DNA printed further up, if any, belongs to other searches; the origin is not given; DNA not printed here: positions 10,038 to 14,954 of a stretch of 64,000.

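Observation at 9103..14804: Giant secreted transglutaminase-like protein tipped with an HNH/LHH-type nuclease, followed by a candidate immunity gene (polymorphic-toxin architecture)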

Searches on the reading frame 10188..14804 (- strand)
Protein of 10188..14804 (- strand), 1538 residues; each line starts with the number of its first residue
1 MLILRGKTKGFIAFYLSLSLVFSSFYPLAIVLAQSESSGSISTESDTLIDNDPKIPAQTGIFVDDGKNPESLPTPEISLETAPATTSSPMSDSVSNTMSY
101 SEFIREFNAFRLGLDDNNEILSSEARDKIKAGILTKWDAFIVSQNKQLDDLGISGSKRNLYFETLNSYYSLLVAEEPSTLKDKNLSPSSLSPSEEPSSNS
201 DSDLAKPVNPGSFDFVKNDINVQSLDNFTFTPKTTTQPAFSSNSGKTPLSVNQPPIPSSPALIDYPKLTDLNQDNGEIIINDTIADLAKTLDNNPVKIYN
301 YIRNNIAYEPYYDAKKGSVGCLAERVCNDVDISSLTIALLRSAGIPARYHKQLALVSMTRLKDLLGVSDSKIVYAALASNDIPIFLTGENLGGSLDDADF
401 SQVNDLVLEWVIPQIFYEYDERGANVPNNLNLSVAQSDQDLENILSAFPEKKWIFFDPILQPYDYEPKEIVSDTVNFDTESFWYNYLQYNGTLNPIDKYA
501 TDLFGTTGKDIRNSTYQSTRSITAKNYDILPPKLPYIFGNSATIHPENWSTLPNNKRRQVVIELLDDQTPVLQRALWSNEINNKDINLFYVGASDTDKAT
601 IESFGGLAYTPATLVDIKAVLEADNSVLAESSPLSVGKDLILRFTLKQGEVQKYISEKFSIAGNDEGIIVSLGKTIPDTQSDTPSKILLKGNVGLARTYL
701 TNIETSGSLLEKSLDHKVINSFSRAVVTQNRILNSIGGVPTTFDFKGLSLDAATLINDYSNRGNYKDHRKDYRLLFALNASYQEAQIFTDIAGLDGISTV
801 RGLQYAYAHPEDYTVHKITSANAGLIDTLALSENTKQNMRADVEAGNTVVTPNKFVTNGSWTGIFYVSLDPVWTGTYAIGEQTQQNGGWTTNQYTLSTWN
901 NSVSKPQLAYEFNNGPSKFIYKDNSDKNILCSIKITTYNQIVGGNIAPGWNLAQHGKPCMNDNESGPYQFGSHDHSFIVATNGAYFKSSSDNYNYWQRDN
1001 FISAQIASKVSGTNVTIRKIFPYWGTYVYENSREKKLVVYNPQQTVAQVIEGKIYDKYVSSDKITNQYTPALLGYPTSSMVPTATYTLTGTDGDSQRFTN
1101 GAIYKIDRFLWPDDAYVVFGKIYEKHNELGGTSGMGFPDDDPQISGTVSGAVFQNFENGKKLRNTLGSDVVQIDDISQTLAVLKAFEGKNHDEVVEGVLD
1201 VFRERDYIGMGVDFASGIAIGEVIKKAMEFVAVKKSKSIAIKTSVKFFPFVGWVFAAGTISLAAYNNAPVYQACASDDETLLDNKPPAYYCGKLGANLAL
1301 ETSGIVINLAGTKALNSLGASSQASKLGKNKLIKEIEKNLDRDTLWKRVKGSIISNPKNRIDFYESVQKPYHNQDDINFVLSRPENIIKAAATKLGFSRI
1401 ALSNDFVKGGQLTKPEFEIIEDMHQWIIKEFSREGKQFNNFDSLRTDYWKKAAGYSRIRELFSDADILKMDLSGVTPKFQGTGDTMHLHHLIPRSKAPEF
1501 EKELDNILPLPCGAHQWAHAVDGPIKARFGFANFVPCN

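Call 3: search_protein_families(library=pfam, proteins=[window:10188-14804:-], max_evalue=1)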
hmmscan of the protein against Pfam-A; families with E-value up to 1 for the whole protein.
window:10188-14804:- (1538 aa): 3 families
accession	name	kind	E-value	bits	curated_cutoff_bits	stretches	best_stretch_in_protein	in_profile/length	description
PF01841.26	Transglut_core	-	1.5e-08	35.4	23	1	293-350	16-75/108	Transglutaminase-like superfamily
PF08310.17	LGFP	-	1.5e-07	32.1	22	1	1073-1134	1-53/53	LGFP repeat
PF21431.3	Col-Pyo_DNase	-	0.0068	17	27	1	1434-1490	35-95/124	Colicin/Pyocin-S2, DNase domain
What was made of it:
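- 13365..13967 (-): Transglutaminase-like domain, residues ~280-480, probably non-catalytic. Transglut_core 35.4 bits at residues 293-350 (call 3).
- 11310..11642 (-): LGFP repeats, residues ~1055-1165: putative cell-wall-binding module. Pfam LGFP 32.1 bits at residues 1073-1134 (call 3).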

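Call 7: search_protein_families(library=ncbifam, proteins=[window:10188-14804:-], max_evalue=1)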
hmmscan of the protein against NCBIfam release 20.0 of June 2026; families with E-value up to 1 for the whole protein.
window:10188-14804:- (1538 aa): 0 families

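Call 8: find_homologous_proteins(query=window:10188-14804:-, max_evalue=0.001)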
Query window:10188-14804:- (1538 aa): 25 proteins with E <= 0.001 among 8000 candidates.
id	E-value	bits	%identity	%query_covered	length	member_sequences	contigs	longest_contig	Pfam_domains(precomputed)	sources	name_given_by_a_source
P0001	0.0e+0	3507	100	100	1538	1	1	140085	PF08310.18,PF01841.26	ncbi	-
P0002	0.0e+0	1191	48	81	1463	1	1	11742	PF14412.13,PF08310.18,PF01841.26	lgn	-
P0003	4.1e-263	894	41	76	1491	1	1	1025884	PF01841.26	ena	-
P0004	9.8e-253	860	38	86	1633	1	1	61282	PF01841.26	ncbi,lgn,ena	-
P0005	3.0e-248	845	41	70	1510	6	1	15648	PF01841.26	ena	-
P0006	2.0e-244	832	37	82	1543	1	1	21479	PF08310.18,PF14436.12,PF01841.26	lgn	-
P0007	7.3e-234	797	39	77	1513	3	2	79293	PF08310.18,PF01841.26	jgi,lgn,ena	jgi:hypothetical protein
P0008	6.0e-231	788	38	81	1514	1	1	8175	PF14436.12,PF01841.26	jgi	jgi:hypothetical protein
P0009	2.0e-228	779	41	72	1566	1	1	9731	PF08310.18,PF01841.26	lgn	-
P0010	2.2e-228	779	42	70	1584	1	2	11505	PF08310.18,PF01841.26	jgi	jgi:Transglutaminase-like superfamily/LGFP repeat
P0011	3.1e-223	762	39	69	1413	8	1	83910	PF09992.15,PF01841.26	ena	-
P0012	1.6e-220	753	42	57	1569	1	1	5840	PF01841.26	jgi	-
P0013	5.2e-209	715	39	67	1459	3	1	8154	PF01841.26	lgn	-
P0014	3.1e-206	706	45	52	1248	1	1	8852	PF01841.26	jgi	-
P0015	3.4e-202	692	37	69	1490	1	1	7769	PF14436.12,PF01841.26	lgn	-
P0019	8.0e-17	78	25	33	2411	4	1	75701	PF05593.20,PF25023.2,PF20148.5,PF01841.26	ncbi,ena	-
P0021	7.3e-14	68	24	27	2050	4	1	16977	PF05593.20,PF17957.8,PF25023.2,PF19077.7,PF01841.26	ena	-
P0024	2.2e-9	53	33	10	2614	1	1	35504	PF05593.20,PF25023.2,PF01841.26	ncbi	-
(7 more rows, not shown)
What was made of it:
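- Closest known: Polymorphic toxins with an N-terminal inactive transglutaminase domain. Same: Weak homologues of the window protein with RHS repeats plus Transglut_core (P0019, P0021, P0024; call 8) look like the classical type.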

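Call 16: find_encoding_contigs(protein=P0001, flank=10000, max_places=2)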
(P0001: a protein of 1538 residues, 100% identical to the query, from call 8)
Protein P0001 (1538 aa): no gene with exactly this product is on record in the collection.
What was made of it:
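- Tried and rejected: find_encoding_contigs could not find the window's own protein (call 16), so the source record was never identified.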

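Call 17: find_encoding_contigs(protein=P0002, flank=6000, max_places=2)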
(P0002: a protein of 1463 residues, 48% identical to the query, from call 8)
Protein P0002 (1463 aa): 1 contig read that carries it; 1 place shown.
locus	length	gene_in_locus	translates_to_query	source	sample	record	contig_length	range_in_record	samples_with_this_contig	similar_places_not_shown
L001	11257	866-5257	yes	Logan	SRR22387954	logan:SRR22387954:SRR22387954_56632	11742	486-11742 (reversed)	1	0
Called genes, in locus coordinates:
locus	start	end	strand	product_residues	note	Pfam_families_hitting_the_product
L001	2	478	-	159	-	?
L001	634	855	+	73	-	-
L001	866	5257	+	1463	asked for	PF01841:Transglut_core (weak), PF08310:LGFP (faint), PF14412:AHH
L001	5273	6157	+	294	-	PF09234:DUF1963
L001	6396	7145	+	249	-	PF01145:Band_7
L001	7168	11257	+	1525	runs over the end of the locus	?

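Call 18: find_encoding_contigs(protein=P0006, flank=6000, max_places=2)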
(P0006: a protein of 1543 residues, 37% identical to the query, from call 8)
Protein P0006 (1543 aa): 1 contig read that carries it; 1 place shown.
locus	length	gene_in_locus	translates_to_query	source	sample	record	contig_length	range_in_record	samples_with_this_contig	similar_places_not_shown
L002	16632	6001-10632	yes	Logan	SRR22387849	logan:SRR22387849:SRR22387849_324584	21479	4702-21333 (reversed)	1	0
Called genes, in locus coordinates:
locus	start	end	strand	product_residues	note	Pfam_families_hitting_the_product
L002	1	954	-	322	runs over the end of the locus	-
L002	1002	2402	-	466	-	PF00224:PK, PF02887:PK_C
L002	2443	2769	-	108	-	-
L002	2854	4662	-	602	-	PF13230:GATase_4, PF13522:GATase_6, PF13537:GATase_7, PF01380:SIS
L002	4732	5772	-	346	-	PF01321:Creatinase_N, PF00557:Peptidase_M24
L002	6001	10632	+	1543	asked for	PF01841:Transglut_core (weak), PF08310:LGFP (faint), PF14436:EndoU_bacteria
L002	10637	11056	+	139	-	-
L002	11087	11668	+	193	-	PF06271:RDD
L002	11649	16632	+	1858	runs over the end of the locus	PF02018:CBM_4_9 (weak)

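Call 19: find_encoding_contigs(protein=P0004, flank=6000, max_places=2)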
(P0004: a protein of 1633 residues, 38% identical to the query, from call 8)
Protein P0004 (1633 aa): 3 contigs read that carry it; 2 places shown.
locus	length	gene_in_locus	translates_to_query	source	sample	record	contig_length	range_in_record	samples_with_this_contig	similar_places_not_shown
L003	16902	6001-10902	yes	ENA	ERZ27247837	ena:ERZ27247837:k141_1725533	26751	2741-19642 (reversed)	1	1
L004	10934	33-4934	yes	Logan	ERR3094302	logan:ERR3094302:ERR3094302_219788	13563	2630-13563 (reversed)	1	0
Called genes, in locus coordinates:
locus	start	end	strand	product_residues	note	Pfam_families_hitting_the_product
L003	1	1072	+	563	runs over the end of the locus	-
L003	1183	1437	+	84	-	PF01176:eIF-1a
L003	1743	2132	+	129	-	PF00416:Ribosomal_S13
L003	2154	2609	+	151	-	PF00411:Ribosomal_S11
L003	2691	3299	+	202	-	PF00163:Ribosomal_S4, PF01479:S4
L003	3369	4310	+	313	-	PF01193:RNA_pol_L, PF01000:RNA_pol_A_bac, PF03118:RNA_pol_A_CTD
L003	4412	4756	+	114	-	PF01196:Ribosomal_L17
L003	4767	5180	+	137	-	PF00572:Ribosomal_L13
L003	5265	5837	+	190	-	PF00380:Ribosomal_S9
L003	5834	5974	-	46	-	-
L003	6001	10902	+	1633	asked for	PF01841:Transglut_core (weak)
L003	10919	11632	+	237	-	-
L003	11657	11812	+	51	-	-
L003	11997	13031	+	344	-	-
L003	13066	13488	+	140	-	-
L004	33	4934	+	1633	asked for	PF01841:Transglut_core (weak)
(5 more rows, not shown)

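Call 20: find_encoding_contigs(protein=P0003, flank=6000, max_places=2)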
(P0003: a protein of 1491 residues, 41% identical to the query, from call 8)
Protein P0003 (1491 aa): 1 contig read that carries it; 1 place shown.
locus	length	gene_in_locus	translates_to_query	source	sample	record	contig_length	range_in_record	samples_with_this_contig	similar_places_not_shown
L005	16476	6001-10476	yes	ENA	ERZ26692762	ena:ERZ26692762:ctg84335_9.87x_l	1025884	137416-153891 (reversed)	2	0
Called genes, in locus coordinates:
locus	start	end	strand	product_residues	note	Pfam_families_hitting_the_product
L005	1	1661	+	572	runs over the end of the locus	PF00501:AMP-binding, PF23562:AMP-binding_C_3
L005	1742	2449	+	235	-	PF16927:HisKA_7TM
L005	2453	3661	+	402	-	PF00155:Aminotran_1_2, PF01212:Beta_elim_lyase (weak), PF01053:Cys_Met_Meta_PP (weak)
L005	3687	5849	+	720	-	PF16927:HisKA_7TM, PF01590:GAF (weak), PF13185:GAF_2 (weak), PF13492:GAF_3 (weak), PF00512:HisKA, PF02518:HATPase_c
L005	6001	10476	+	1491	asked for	PF01841:Transglut_core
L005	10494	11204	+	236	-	-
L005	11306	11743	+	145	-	-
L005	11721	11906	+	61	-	-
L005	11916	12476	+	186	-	PF01966:HD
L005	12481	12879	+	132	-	PF05656:DUF805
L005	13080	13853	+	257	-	PF01145:Band_7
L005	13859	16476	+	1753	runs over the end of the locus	PF00041:fn3 (faint), PF13620:CarboxypepD_reg (weak)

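Call 21: find_encoding_contigs(protein=P0007, flank=4000, max_places=1)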
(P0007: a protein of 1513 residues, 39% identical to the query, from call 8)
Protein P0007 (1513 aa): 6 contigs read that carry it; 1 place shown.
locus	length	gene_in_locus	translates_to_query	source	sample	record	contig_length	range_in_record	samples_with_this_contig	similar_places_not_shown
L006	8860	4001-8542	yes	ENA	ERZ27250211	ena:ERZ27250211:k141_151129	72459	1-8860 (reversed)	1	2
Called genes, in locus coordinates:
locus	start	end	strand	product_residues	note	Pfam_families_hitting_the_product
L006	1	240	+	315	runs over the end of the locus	-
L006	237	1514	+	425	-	PF04932:Wzy_C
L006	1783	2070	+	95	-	PF00166:Cpn10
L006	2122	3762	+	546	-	PF00118:Cpn60_TCP1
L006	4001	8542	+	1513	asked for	PF01841:Transglut_core (weak), PF08310:LGFP (faint)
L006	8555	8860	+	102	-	?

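Call 22: find_encoding_contigs(protein=P0013, flank=4000, max_places=1)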
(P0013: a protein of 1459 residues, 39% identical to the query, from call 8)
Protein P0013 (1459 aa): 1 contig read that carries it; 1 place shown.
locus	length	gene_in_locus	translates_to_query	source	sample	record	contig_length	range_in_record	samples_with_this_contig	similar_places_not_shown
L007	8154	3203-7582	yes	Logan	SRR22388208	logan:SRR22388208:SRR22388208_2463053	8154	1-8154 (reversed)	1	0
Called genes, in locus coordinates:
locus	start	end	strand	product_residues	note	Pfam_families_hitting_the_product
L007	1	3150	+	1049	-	?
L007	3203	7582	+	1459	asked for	PF01841:Transglut_core (weak)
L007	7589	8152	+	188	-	?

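Call 23: find_encoding_contigs(protein=P0015, flank=4000, max_places=1)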
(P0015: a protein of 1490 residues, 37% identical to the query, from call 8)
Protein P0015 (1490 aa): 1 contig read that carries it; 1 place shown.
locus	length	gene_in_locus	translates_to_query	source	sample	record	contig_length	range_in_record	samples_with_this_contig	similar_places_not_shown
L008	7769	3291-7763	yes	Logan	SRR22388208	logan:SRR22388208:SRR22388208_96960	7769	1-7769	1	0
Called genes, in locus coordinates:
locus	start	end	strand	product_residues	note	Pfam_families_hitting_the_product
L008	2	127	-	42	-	?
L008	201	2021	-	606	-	PF13230:GATase_4, PF13522:GATase_6, PF13537:GATase_7, PF01380:SIS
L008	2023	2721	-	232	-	PF00557:Peptidase_M24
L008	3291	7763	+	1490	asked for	PF01841:Transglut_core (weak), PF14436:EndoU_bacteria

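Call 24: find_encoding_contigs(protein=P0008, flank=4000, max_places=1)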
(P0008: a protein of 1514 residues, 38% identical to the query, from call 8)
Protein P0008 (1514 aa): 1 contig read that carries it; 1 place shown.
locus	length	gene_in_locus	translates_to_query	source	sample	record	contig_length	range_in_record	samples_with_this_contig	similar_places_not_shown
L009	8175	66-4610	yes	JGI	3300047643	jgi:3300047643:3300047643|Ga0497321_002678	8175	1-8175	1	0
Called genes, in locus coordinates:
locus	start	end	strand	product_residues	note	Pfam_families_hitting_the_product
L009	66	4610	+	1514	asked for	PF01841:Transglut_core (weak), PF14436:EndoU_bacteria (faint)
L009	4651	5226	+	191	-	PF14436:EndoU_bacteria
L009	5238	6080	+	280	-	-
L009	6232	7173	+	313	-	PF01797:Y1_Tnp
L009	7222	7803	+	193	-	PF14436:EndoU_bacteria (weak)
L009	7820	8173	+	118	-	?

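Call 38: list_cluster_members(proteins=[P0001, P0026, P0004, P0019, P0024])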
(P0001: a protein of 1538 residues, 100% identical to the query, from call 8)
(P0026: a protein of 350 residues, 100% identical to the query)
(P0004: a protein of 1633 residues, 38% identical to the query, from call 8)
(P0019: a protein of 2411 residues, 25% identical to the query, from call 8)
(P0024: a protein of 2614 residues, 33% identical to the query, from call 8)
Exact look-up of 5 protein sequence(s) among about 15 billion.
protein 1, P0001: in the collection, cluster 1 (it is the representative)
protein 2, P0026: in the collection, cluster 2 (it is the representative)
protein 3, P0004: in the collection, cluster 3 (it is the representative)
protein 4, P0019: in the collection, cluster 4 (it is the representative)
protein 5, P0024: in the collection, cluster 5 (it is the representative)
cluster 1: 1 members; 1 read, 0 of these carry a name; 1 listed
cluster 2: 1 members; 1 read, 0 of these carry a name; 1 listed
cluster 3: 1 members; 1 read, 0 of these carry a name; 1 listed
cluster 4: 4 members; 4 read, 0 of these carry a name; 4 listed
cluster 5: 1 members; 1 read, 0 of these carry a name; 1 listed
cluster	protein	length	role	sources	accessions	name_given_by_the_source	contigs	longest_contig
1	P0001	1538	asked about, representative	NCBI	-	-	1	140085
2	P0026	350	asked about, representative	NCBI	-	-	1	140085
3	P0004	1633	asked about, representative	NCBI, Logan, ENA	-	-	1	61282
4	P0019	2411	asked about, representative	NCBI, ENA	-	-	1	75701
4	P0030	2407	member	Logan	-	-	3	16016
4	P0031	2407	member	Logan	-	-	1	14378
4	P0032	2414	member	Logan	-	-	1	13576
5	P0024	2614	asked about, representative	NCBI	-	-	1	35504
